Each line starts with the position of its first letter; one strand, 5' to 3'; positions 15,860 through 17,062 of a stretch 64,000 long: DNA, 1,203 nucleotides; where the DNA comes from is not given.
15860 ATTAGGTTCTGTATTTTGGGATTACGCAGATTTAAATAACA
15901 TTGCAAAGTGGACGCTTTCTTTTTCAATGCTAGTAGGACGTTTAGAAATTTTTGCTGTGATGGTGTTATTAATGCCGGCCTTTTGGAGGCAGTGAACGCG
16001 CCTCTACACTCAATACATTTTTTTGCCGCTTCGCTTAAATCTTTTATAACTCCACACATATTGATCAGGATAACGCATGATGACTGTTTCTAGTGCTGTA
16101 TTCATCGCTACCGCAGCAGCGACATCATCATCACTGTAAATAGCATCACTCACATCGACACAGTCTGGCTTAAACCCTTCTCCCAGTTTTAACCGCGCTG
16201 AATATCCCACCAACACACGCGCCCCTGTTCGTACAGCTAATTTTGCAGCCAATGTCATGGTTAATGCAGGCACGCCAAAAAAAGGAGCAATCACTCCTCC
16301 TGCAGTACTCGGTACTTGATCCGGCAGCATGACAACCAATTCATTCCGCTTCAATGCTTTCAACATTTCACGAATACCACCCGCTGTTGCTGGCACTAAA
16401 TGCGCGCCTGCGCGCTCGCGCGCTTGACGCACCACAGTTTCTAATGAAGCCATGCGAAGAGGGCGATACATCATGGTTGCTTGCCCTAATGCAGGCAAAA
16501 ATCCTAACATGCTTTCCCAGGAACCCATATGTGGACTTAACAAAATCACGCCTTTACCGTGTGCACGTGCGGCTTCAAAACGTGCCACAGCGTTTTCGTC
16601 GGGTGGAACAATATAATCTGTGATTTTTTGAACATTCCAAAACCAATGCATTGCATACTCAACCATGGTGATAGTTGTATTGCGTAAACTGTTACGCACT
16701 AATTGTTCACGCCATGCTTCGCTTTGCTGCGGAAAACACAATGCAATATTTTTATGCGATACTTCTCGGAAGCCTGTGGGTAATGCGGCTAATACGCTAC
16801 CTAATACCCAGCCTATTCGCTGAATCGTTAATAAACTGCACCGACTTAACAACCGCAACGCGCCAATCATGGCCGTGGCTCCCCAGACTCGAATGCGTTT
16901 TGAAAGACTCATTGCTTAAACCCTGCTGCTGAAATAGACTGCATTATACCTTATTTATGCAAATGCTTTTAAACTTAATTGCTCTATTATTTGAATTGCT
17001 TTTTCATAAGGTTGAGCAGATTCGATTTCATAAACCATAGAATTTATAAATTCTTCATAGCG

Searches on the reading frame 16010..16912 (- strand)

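Call 42: search_protein_families(library=pfam, max_evalue=0.00001, proteins=[window:16010-16912:-])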
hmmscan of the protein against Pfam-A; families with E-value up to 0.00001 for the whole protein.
window:16010-16912:- (300 aa): 1 family
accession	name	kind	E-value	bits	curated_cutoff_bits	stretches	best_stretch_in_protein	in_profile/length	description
PF03279.18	Lip_A_acyltrans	-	1.4e-51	175.9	22.3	1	7-294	11-295/295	Bacterial lipid A biosynthesis acyltransferase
